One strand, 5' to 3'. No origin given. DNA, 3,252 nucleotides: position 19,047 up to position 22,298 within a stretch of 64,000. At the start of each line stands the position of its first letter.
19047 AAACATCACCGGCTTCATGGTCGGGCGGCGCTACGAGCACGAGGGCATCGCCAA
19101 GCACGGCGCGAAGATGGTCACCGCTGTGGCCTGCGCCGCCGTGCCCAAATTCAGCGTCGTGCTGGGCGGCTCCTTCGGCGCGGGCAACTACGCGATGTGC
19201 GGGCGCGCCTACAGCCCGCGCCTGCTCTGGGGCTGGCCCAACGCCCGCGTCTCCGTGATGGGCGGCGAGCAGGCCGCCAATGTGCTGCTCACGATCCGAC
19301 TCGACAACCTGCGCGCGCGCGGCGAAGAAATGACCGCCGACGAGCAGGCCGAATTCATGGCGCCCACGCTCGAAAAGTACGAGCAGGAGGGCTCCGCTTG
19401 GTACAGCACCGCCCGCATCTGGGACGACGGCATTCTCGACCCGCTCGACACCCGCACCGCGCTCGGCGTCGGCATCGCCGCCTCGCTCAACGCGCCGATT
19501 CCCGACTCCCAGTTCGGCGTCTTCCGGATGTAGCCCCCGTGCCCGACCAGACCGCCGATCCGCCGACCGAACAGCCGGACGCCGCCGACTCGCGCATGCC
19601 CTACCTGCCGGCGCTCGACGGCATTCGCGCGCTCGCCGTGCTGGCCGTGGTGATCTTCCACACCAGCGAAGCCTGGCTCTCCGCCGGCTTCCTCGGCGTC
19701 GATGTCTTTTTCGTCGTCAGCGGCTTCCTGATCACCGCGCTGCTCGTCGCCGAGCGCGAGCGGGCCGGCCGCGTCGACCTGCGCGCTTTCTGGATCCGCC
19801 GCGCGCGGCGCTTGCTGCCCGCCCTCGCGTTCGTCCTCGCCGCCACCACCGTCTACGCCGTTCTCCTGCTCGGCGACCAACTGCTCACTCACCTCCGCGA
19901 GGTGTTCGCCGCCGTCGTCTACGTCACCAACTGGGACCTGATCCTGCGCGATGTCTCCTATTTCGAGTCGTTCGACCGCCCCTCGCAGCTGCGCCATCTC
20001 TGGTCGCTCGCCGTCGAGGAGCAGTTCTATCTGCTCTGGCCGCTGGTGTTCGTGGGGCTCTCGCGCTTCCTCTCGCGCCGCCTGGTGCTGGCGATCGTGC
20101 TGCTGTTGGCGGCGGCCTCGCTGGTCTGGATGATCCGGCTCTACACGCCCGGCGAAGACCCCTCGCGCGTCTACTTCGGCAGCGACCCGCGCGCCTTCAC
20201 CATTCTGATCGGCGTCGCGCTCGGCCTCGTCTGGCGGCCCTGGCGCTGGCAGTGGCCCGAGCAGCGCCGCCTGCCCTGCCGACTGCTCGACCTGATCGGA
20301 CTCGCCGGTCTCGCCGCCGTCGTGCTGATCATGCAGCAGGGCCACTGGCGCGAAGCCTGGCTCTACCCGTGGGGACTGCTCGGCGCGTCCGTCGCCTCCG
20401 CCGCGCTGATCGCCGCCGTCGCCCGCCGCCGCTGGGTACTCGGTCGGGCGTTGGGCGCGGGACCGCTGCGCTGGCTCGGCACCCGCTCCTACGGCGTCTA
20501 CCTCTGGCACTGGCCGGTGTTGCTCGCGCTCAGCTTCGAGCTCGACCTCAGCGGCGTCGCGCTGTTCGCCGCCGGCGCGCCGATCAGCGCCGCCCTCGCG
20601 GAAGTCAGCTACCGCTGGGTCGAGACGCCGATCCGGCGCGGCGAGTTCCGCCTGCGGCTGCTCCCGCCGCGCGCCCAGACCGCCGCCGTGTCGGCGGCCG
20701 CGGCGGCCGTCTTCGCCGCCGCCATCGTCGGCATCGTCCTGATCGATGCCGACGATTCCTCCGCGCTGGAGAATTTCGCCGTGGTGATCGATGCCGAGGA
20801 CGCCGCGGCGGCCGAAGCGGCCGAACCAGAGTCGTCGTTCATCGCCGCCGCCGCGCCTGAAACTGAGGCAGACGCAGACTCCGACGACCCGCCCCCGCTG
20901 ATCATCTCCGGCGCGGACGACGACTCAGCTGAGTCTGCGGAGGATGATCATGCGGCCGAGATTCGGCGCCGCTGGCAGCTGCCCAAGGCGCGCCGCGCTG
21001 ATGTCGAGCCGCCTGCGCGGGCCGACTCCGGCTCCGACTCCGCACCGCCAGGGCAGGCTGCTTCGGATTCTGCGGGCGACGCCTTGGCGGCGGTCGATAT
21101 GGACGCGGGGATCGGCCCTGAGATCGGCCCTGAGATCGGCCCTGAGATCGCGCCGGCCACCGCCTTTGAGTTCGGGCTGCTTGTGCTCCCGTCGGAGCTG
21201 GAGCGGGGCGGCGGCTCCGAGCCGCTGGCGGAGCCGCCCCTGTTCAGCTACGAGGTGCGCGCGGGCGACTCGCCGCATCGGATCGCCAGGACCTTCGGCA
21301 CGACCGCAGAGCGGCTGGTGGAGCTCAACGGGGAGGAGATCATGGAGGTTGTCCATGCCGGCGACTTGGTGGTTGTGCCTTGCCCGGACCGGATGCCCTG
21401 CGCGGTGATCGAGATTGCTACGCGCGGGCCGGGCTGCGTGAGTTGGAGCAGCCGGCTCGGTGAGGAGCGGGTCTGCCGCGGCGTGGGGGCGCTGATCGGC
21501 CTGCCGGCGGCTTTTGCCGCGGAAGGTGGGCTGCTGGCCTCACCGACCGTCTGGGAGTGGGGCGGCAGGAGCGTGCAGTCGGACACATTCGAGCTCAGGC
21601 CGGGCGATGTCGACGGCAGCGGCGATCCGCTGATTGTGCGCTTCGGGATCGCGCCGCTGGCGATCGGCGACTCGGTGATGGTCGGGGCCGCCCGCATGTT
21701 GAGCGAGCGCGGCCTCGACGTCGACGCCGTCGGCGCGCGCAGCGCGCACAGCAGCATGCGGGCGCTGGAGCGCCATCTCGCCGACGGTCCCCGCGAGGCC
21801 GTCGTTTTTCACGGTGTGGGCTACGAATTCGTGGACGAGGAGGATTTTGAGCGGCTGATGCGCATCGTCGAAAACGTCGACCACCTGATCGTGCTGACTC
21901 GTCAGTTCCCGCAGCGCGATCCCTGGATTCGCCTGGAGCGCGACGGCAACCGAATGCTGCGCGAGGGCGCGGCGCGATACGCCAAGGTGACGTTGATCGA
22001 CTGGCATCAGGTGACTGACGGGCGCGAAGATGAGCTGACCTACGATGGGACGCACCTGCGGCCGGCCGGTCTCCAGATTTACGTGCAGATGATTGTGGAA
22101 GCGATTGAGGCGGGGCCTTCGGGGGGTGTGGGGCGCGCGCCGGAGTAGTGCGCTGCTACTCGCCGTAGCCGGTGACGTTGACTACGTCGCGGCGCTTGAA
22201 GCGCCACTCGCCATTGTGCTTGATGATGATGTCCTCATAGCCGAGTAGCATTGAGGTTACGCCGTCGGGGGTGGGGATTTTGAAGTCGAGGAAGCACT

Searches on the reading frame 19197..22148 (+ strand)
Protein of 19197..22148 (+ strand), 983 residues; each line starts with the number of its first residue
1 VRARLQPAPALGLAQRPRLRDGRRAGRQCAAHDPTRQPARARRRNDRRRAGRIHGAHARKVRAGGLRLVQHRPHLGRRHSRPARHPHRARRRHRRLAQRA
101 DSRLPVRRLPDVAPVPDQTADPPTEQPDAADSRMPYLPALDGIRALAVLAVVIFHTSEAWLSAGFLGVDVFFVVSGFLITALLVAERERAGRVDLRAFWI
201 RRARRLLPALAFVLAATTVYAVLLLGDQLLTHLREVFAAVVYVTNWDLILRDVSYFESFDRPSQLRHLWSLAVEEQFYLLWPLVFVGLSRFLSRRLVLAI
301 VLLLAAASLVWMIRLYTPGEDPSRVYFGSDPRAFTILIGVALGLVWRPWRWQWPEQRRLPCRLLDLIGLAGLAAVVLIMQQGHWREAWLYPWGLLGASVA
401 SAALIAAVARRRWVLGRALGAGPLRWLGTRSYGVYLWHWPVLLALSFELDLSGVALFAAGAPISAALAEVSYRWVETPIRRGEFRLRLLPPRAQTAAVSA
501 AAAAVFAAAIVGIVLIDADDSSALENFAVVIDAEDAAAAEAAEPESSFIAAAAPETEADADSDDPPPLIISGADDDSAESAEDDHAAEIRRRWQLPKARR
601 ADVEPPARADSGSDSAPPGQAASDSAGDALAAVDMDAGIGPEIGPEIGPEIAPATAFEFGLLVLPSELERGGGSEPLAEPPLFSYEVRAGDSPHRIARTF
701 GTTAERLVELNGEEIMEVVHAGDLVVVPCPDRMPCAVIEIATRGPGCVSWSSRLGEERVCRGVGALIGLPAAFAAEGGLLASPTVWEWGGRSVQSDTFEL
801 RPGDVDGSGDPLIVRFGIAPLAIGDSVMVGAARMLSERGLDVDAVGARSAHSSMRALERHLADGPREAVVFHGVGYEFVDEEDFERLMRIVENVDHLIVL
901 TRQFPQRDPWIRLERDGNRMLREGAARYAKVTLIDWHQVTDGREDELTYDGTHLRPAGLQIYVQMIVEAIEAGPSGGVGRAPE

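Call 41: search_protein_families(library=pfam, proteins=[window:19197-22148:+], max_evalue=0.001)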
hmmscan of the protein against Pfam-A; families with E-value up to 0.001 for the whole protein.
window:19197-22148:+ (983 aa): 2 families
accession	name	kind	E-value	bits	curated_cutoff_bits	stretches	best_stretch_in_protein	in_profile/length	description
PF01757.29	Acyl_transf_3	-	1.5e-34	120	31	1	138-464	2-317/326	Acyltransferase domain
PF01476.26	LysM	-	0.00014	22.2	20.9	1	685-712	1-28/43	LysM domain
